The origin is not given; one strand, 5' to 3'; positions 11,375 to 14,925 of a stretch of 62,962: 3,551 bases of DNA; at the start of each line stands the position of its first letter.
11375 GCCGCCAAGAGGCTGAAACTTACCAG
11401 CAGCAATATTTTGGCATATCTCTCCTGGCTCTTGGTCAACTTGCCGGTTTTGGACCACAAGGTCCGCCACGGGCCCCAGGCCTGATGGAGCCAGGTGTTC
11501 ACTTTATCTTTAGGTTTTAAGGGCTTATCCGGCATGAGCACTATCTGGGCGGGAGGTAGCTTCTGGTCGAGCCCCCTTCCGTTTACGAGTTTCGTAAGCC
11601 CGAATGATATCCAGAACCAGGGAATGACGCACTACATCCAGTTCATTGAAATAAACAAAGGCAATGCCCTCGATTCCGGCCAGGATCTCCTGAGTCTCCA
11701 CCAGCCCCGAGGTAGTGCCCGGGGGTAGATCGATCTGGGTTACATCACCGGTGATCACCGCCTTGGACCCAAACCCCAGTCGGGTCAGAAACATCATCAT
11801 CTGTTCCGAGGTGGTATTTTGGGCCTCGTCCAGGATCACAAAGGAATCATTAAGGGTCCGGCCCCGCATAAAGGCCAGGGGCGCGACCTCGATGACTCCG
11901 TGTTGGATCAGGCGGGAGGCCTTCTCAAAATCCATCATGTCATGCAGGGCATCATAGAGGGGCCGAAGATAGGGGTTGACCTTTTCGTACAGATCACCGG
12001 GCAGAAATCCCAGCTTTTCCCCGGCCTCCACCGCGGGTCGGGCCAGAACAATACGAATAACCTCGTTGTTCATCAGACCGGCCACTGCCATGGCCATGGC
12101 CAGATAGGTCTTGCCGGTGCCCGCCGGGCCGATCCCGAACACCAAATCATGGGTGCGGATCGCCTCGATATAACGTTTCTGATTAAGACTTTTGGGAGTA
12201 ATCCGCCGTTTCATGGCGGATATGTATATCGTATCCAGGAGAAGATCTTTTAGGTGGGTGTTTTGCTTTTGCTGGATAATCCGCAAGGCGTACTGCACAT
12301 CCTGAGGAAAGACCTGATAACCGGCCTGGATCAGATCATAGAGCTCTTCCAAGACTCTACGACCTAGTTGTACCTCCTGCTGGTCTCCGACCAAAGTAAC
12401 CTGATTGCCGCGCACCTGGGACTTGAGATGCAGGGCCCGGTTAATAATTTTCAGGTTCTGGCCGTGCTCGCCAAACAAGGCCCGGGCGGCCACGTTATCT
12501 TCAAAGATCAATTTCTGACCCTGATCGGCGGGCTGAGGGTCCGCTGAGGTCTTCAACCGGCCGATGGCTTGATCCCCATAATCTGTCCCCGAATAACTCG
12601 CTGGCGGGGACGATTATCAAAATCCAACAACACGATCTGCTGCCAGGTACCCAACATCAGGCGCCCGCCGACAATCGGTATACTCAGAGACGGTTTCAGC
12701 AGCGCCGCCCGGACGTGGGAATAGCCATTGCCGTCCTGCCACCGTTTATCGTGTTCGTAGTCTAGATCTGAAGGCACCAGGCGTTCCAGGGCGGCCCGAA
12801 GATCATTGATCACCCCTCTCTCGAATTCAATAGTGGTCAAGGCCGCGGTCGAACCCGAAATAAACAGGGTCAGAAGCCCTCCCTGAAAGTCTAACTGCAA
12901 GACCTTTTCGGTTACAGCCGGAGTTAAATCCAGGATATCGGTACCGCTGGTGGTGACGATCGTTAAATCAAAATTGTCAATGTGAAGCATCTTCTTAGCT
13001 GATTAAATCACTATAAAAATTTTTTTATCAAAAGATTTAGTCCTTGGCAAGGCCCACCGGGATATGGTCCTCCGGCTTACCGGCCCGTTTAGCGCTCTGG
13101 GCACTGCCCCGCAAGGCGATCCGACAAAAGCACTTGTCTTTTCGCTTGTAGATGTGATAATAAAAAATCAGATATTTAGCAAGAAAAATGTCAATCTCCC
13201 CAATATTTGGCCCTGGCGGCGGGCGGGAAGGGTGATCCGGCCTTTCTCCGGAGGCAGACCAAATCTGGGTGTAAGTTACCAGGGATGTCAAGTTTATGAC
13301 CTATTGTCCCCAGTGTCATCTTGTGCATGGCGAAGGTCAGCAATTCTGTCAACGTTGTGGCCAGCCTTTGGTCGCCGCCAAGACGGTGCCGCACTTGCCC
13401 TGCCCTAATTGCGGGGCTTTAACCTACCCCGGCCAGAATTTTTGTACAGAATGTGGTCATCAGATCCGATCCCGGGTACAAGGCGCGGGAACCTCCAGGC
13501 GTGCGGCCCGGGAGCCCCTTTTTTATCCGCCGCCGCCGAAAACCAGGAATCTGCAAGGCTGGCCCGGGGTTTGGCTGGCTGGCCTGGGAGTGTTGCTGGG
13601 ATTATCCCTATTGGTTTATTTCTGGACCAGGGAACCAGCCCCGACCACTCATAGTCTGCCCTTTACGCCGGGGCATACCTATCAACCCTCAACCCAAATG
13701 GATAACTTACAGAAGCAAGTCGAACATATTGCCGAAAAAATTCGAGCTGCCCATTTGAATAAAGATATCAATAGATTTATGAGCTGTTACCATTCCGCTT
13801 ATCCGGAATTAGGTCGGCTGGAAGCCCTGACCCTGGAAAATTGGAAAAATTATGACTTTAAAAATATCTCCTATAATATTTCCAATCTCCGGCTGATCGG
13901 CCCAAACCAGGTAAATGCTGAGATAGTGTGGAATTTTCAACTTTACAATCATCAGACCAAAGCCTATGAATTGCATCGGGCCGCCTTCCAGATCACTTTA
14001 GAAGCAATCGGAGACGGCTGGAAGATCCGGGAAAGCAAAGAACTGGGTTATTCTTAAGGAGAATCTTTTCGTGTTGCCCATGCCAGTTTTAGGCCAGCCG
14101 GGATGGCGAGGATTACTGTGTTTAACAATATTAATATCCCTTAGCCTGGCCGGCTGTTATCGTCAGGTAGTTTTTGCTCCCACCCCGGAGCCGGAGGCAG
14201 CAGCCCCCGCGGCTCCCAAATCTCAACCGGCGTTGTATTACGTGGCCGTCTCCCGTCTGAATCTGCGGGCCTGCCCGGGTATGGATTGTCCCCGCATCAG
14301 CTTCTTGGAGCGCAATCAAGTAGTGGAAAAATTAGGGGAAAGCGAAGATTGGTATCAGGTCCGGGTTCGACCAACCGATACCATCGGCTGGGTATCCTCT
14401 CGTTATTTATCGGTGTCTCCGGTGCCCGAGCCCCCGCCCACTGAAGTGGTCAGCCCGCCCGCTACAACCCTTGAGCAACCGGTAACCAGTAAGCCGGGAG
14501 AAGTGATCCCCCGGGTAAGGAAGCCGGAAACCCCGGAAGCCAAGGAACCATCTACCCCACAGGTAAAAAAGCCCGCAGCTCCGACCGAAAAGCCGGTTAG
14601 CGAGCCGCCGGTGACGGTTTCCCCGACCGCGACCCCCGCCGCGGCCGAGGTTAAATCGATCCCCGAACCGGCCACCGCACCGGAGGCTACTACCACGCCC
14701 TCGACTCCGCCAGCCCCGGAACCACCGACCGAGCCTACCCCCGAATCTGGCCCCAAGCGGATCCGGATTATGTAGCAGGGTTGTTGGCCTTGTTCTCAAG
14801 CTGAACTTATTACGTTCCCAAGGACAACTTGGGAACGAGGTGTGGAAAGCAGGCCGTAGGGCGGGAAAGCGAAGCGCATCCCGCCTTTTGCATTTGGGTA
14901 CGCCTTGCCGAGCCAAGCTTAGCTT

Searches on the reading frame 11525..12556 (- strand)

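Call 23: search_protein_families(library=pfam, proteins=[window:11525-12556:-], max_evalue=0.00001)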
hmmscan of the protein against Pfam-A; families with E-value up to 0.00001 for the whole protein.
window:11525-12556:- (343 aa): 3 families
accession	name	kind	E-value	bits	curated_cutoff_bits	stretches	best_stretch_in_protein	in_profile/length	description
PF02562.22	PhoH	-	2.2e-94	315.1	27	1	119-322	2-205/205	PhoH-like protein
PF13604.12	AAA_30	-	1.2e-07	32.1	27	1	125-275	5-128/191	AAA domain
PF13245.12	AAA_19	-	1.9e-07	31.8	25.1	1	126-275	1-129/134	AAA domain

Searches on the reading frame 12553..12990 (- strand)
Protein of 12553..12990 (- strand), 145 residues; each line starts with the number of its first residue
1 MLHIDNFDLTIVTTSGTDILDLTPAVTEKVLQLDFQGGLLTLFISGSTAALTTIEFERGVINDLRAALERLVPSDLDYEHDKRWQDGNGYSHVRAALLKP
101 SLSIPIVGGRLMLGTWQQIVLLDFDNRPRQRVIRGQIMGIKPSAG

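Call 23: search_protein_families(library=pfam, proteins=[window:12553-12990:-], max_evalue=0.00001)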
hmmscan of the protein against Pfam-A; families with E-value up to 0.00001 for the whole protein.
window:12553-12990:- (145 aa): 1 family
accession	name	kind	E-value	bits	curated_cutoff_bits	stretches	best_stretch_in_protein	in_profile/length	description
PF01894.22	UPF0047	-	8e-31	107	27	1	21-133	1-113/117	Uncharacterised protein family UPF0047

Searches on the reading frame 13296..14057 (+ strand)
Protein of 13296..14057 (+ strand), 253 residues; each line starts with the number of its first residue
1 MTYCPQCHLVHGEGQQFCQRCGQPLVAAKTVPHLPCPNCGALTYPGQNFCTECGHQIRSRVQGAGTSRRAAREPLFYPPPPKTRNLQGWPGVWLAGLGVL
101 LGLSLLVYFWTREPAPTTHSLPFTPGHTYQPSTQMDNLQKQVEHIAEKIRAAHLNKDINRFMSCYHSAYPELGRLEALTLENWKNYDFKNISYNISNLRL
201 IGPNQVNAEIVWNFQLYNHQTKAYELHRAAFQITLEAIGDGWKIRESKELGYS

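Call 7: search_protein_families(library=pfam, proteins=[window:13296-14057:+], max_evalue=0.001)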
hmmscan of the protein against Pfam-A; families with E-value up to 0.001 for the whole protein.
window:13296-14057:+ (253 aa): 4 families
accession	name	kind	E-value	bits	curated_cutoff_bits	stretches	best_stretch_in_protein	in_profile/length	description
PF13240.11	Zn_Ribbon_1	-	9.1e-10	38.5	25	2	36-56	2-22/23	zinc-ribbon domain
PF13248.11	Zn_ribbon_3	-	4e-09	36.1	27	1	33-56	2-25/26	zinc-ribbon domain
PF12773.13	DZR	-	4.8e-09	36.7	27.3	1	4-54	1-45/45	Double zinc ribbon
PF14803.11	Zn_ribbon_Nudix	-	0.00018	21.8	25.6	0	48-63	1-16/34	Nudix N-terminal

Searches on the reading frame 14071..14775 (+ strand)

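Call 7: search_protein_families(library=pfam, proteins=[window:14071-14775:+], max_evalue=0.001)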
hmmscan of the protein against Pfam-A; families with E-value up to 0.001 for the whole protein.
window:14071-14775:+ (234 aa): 1 family
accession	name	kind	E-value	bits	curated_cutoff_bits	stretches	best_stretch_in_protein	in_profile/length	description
PF08239.17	SH3_3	-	3.4e-13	50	27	1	61-114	1-54/54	Bacterial SH3 domain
